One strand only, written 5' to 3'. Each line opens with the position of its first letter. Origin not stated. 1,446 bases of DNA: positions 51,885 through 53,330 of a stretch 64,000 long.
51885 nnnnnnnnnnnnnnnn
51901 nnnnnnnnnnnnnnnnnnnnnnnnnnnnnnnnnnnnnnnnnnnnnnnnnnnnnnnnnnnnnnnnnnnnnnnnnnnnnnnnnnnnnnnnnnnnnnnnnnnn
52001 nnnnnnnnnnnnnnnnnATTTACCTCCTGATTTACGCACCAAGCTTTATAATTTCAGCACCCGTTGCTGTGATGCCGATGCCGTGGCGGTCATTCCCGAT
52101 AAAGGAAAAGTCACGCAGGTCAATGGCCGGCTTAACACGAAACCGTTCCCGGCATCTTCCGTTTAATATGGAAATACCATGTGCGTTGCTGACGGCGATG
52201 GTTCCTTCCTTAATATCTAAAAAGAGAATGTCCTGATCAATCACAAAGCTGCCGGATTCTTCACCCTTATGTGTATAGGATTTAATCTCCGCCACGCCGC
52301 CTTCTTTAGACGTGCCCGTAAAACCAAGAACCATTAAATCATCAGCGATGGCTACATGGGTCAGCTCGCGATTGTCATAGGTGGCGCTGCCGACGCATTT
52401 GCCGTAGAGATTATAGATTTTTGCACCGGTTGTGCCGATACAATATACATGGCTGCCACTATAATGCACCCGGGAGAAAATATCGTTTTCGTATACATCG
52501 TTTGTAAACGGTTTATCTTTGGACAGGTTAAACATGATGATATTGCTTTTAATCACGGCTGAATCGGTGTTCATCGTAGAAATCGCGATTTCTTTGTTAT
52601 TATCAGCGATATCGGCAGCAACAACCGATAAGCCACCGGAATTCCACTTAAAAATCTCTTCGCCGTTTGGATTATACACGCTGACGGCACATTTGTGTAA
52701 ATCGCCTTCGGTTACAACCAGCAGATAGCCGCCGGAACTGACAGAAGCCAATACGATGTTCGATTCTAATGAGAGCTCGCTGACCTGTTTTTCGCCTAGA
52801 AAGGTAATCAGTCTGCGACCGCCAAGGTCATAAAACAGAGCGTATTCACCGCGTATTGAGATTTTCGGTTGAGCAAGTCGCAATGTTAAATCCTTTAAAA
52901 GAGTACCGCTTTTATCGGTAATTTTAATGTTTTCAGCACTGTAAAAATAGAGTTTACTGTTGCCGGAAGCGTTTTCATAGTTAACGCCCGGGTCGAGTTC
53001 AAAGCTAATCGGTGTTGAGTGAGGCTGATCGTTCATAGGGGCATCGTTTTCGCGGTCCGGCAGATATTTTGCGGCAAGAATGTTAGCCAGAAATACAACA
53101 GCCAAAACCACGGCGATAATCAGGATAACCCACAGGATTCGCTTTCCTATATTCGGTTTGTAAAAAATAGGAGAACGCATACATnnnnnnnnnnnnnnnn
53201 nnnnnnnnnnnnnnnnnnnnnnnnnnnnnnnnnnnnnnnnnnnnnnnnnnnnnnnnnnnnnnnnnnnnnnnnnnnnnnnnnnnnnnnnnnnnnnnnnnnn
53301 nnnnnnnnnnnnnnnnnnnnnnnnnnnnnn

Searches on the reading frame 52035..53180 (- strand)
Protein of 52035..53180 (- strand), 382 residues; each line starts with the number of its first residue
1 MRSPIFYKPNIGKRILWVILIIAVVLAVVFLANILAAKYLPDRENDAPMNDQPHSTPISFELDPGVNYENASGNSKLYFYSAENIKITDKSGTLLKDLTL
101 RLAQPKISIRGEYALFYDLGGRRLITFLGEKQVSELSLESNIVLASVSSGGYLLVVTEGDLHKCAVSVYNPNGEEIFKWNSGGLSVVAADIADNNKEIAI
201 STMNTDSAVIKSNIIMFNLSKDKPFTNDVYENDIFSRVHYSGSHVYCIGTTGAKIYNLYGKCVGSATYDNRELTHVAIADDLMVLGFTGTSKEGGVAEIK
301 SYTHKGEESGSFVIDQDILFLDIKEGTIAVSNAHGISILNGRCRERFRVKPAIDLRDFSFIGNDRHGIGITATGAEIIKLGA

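Call 80: search_protein_families(library=pfam, proteins=[window:52035-53180:-], max_evalue=0.00001)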
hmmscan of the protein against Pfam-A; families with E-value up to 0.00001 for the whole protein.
window:52035-53180:- (382 aa): 1 family
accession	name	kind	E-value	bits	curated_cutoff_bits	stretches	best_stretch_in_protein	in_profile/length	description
PF18975.6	DUF5711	-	3e-34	119.2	26.3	1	73-380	27-344/344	Family of unknown function (DUF5711)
